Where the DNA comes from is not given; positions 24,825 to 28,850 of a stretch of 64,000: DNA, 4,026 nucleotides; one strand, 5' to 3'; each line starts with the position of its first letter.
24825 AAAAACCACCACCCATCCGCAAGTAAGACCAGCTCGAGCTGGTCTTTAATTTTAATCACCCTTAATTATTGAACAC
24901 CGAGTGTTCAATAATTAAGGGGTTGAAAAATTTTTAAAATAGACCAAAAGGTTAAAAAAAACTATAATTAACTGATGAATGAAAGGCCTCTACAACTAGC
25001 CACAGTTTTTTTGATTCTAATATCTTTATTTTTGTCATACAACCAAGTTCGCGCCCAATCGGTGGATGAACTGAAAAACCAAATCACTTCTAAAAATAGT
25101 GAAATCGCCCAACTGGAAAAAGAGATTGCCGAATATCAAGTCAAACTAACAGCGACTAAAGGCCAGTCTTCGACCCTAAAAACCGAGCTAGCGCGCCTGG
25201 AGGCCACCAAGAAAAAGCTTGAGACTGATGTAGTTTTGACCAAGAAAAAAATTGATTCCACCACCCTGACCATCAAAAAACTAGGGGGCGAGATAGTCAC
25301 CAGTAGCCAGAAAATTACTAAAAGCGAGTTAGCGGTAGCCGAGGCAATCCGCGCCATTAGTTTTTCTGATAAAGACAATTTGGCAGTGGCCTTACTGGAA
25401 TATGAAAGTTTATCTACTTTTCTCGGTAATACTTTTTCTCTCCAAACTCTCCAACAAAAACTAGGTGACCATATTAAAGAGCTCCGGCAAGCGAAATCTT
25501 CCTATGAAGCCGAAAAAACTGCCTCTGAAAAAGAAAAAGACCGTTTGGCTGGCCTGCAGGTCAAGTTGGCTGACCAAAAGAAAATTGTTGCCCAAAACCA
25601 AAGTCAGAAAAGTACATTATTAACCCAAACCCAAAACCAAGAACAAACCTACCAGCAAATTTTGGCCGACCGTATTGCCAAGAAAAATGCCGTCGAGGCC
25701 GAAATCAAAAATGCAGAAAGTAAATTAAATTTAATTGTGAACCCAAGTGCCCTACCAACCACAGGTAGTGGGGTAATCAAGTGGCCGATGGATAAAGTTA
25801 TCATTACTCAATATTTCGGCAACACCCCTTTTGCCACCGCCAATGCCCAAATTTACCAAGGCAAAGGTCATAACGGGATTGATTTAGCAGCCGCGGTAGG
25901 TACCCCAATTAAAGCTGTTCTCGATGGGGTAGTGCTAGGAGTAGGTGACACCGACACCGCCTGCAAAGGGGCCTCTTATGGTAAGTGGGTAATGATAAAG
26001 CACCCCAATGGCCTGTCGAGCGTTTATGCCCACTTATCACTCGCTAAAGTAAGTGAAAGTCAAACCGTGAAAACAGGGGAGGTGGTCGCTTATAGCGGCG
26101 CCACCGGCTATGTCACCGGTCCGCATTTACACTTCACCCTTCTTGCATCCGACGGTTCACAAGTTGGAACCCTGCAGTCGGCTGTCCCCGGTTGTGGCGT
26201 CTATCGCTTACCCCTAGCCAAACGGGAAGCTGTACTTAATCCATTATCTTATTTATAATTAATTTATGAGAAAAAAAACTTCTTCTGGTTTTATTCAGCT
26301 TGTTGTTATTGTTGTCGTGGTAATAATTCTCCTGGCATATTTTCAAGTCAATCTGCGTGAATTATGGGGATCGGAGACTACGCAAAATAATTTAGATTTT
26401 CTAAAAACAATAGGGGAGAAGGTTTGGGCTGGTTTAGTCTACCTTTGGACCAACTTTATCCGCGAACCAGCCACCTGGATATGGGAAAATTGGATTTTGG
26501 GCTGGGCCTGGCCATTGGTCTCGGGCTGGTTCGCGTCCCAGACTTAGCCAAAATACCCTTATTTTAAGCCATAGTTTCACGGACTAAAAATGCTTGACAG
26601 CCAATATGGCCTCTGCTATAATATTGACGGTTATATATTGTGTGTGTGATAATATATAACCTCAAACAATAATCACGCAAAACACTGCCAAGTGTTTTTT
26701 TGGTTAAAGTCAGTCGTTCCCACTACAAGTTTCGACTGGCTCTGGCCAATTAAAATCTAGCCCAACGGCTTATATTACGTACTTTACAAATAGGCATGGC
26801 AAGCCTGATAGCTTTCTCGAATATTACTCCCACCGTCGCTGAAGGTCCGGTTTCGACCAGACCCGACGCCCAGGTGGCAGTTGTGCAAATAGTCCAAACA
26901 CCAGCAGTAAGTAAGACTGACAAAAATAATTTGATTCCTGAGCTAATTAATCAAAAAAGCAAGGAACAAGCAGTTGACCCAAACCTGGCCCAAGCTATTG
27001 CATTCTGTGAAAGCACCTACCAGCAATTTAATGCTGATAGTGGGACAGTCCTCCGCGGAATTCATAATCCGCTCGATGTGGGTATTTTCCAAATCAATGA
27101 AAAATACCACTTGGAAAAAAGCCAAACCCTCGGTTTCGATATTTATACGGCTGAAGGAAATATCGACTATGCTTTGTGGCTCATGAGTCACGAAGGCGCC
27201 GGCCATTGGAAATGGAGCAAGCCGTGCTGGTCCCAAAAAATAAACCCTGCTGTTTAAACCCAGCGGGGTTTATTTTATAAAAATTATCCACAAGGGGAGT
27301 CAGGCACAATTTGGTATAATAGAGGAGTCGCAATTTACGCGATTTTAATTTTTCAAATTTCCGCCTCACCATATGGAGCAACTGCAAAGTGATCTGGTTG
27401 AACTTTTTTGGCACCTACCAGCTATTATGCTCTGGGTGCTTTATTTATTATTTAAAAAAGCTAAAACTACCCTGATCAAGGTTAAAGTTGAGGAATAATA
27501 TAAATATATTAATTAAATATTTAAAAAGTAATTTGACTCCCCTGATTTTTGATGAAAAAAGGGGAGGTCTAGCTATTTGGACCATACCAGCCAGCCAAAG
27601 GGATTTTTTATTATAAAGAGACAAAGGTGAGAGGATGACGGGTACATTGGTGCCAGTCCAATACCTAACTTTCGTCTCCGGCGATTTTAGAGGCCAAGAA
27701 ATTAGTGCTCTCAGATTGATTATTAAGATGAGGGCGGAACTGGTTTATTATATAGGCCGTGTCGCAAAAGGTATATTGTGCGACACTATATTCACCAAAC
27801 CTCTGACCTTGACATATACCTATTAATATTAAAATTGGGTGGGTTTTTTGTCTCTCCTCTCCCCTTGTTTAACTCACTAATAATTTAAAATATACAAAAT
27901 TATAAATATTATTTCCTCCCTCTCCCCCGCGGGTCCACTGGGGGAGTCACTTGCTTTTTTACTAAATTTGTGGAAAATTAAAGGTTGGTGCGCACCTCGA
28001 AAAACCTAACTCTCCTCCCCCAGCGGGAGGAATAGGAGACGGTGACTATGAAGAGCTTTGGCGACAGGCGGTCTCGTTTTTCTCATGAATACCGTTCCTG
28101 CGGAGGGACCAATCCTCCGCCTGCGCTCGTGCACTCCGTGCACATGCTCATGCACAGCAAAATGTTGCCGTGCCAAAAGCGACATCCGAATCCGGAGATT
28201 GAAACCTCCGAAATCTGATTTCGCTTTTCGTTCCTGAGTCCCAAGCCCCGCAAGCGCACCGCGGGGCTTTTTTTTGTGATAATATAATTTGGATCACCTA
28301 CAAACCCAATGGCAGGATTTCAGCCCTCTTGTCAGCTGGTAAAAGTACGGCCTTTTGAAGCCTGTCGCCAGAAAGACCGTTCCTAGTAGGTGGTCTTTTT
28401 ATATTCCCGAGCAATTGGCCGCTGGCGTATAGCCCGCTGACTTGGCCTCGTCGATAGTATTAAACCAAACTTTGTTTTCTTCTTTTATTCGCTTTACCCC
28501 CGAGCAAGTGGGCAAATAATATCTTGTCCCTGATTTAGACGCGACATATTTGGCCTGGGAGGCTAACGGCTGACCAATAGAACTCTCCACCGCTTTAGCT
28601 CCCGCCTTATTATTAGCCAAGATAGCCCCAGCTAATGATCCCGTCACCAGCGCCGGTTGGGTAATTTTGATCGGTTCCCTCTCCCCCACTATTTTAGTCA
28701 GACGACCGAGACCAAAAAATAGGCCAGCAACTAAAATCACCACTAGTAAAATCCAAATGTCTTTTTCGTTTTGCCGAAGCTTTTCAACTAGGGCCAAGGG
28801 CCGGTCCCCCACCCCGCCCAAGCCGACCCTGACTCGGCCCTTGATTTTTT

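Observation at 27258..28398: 1.1 kb gene-poor region with recurring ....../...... hairpins, pyrimidine-rich motifs, small ORFs and a GC-rich structured block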

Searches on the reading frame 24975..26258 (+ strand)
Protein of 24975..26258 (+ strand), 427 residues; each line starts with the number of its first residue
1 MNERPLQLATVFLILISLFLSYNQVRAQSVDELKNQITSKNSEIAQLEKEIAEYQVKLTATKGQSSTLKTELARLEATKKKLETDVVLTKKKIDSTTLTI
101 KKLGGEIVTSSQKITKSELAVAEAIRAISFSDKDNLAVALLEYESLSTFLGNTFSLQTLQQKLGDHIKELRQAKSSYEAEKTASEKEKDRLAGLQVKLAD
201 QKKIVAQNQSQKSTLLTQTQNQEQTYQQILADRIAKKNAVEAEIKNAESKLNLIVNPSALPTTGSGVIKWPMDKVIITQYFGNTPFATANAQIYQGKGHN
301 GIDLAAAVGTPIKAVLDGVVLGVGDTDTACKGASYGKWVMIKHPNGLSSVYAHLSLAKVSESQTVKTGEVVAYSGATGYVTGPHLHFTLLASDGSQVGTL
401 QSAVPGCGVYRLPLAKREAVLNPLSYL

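Call 9: search_protein_families(library=pfam, proteins=[window:24975-26258:+], max_evalue=1)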
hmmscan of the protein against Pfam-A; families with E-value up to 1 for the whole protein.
window:24975-26258:+ (427 aa): 9 families
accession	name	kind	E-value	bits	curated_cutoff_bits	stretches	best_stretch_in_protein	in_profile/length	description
PF01551.29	Peptidase_M23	-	6.9e-28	97.1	28.7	1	298-390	2-88/96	Peptidase family M23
PF11932.13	DUF3450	-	0.0036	17.1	32.6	1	14-101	3-89/241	Protein of unknown function (DUF3450)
PF20567.3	DUF6776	-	0.0049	17.3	27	1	23-92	12-82/149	Family of unknown function (DUF6776)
PF16888.10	YwqH-like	-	0.018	15.7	33.7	1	34-87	2-55/123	YwqH-like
PF11559.13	ADIP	-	0.023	15.2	34.3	1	26-96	57-127/151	Afadin- and alpha -actinin-Binding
PF24627.1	PUMA_CC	-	0.024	15.1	30.1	1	49-104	1-56/74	PUMA coiled-coil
PF12325.13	TMF_TATA_bd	-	0.058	13.9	29.1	1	55-101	18-64/115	TATA element modulatory factor 1 TATA binding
PF06698.16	DUF1192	-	0.077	13.6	25.5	1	29-57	21-49/58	Protein of unknown function (DUF1192)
PF20284.3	CTD8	-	0.34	11.6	27.6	1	52-126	34-106/127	C-terminal domain 8 of the ABC-three component (ABC-3C) systems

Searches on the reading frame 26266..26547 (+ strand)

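Call 9: search_protein_families(library=pfam, proteins=[window:26266-26547:+], max_evalue=1)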
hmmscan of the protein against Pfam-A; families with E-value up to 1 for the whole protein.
window:26266-26547:+ (93 aa): 2 families
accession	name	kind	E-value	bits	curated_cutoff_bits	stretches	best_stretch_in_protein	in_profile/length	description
PF25630.1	Phycodna_minor_capsid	-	0.027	15.2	27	1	10-48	7-47/96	Phycodnaviridae minor capsid protein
PF17359.7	DUF5385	-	0.17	11.9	25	1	7-42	3-38/217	Family of unknown function (DUF5385)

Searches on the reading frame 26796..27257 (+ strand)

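Call 9: search_protein_families(library=pfam, proteins=[window:26796-27257:+], max_evalue=1)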
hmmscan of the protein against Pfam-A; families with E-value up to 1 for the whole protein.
window:26796-27257:+ (153 aa): 2 families
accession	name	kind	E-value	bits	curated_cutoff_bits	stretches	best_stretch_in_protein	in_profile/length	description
PF01464.25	SLT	-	0.00044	20.2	21.3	1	50-131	2-77/117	Transglycosylase SLT domain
PF18896.5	SLT_3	-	0.0045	17.9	27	1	63-141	15-88/89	Lysozyme like domain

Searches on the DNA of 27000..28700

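Call 4: search_rna_families(source=window, start=27000, end=28700, threshold=evalue, max_evalue=10, show_alignments=4)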
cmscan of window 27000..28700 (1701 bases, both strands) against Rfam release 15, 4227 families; matches with E-value up to 10: 18.
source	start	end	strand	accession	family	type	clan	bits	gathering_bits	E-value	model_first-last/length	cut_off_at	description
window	27236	27304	-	RF00506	Thr_leader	Cis-reg; leader;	-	25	55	0.055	1-118/118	no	Threonine operon leader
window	28243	28309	-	RF02236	asX2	Gene; sRNA;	-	21.1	70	0.29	1-87/87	no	Xanthomonas sRNA asX2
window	27232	27356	-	RF01771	rnk_leader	Cis-reg; leader;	-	20.9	50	1.5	1-109/109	no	Enterobacteria rnk leader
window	27187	27290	+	RF02621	BSnc120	Gene; sRNA;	-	20.7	114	0.14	1-88/88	no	Brucella sRNA 120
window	27260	27352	-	RF02900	AaHKsRNA82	Gene; sRNA;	-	20.4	51.4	5.2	1-81/81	no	Aggregatibacter sRNA 82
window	28208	28270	+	RF01393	isrJ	Gene; sRNA;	-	19.4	37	1.2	1-75/75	no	isrJ Hfq binding RNA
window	28242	28322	-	RF01393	isrJ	Gene; sRNA;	-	19.3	37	1.3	1-75/75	no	isrJ Hfq binding RNA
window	27237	27276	-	RF03361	mir-3136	Gene; miRNA;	-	18.7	86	1.7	1-78/78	no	mir-3136 microRNA precursor family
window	27500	27568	+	RF01822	RsaJ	Gene; sRNA;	-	16.8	100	0.38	1-287/287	no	RNA Staph. aureus A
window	27081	27108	-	RF03585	mir-3938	Gene; miRNA;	-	16.2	94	7.4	31-58/88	no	mir-3938 microRNA precursor family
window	28213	28282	+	RF00519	suhB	Gene; sRNA;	CL00108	16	41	3.3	1-77/77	no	Makes More Granules Regulator RNA (mmgR)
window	28162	28241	-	RF03215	mir-5360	Gene; miRNA;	-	15.8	79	9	1-81/81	no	mir-5360 microRNA precursor family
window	27208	27276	+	RF02617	SSRC10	Gene; sRNA;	-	15.3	56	8.5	1-113/113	no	Streptococcus sRNA 10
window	27385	27573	+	RF00125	IS128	Gene; sRNA;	-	15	80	4.7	1-209/209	no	IS128 RNA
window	28221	28275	+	RF02837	anti-hemB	Gene; sRNA;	-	14.6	49.5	3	1-81/81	no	Burkholderia RNA 7 (anti-hemB)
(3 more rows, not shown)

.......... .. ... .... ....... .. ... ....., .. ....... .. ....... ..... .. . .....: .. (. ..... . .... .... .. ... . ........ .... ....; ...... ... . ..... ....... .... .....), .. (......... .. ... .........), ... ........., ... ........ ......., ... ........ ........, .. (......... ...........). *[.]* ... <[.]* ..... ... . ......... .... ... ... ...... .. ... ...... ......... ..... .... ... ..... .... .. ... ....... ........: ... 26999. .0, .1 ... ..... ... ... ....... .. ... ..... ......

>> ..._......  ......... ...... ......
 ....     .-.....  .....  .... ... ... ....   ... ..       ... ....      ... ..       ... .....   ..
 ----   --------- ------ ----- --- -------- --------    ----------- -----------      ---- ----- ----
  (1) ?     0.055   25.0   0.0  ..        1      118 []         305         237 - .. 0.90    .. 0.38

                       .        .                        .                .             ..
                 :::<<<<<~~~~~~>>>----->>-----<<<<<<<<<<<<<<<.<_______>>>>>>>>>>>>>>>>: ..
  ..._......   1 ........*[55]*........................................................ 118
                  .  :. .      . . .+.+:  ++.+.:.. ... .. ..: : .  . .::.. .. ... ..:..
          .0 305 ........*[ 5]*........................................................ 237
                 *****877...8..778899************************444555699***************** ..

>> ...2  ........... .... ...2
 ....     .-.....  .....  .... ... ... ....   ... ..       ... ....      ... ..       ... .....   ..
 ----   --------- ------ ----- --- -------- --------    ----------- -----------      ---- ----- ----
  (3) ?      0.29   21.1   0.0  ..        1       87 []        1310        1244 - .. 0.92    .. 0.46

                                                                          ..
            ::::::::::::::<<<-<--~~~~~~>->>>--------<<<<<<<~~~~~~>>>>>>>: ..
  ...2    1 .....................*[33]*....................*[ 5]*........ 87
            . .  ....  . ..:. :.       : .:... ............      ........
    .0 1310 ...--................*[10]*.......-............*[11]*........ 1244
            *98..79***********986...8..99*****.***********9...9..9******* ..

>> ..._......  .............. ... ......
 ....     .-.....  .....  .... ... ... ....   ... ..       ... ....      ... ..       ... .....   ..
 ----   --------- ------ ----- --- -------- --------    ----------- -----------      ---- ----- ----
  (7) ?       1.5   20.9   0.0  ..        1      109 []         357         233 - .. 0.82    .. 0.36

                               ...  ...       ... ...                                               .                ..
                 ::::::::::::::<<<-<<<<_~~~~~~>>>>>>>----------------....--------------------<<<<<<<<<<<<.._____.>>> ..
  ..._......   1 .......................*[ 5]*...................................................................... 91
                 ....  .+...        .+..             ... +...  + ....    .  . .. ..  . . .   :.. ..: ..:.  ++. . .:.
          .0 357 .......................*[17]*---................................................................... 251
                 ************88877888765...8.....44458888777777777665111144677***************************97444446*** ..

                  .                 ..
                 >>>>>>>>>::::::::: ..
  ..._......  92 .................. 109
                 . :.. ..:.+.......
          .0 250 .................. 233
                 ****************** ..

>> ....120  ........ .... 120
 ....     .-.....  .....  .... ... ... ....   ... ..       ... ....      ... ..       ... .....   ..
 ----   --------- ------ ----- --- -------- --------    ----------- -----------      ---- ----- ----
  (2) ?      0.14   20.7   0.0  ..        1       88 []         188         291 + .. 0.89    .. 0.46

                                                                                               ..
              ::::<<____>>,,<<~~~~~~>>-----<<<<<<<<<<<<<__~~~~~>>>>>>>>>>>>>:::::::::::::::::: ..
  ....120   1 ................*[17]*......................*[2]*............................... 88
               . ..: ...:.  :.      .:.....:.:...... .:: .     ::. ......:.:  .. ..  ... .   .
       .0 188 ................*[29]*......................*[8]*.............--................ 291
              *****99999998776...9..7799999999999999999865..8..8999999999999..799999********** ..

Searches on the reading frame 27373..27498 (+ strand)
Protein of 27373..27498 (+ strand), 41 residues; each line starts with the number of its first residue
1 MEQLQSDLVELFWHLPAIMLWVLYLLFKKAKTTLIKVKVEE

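Call 9: search_protein_families(library=pfam, proteins=[window:27373-27498:+], max_evalue=1)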
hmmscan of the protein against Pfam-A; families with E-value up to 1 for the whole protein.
window:27373-27498:+ (41 aa): 0 families

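Call 69: find_homologous_proteins(query=window:27373-27495:+, max_evalue=1)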
Query window:27373-27495:+ (41 aa): 1 proteins with E <= 1 among 1 candidates.
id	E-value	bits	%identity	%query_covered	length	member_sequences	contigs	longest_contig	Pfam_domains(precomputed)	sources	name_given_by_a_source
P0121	3.3e-18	80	100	100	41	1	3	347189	-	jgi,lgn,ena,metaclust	metaclust:\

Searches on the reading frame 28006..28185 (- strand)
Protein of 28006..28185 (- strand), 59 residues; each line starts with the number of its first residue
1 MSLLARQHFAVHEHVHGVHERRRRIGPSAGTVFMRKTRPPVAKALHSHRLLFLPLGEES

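Call 9: search_protein_families(library=pfam, proteins=[window:28006-28185:-], max_evalue=1)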
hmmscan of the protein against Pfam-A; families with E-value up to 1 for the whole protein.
window:28006-28185:- (59 aa): 1 family
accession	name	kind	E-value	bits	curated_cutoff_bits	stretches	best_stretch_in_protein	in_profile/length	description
PF15354.11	KAAG1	-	0.18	12.8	27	1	11-43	14-47/84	Kidney-associated antigen 1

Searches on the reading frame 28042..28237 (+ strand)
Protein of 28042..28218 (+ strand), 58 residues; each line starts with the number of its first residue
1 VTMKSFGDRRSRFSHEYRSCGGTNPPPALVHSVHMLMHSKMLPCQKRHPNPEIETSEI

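Call 9: search_protein_families(library=pfam, proteins=[window:28042-28218:+, window:28058-28237:+], max_evalue=1)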
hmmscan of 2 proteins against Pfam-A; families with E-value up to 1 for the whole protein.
window:28042-28218:+ (58 aa): 0 families

window:28058-28237:+ (59 aa): 0 families

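Call 31: find_homologous_proteins(query=window:28048-28215:+, max_evalue=10)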
Query seq(56 aa): no candidate shares three 5-residue words with the query. No homologue found.

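Call 70: search_protein_representatives(protein=window:28048-28215:+)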
Query: 56 residues. Proteins with E-value up to 0.001 (for the whole library): 0; up to 1e-10: 0; up to 1e-30: 0. The best 0 are listed.
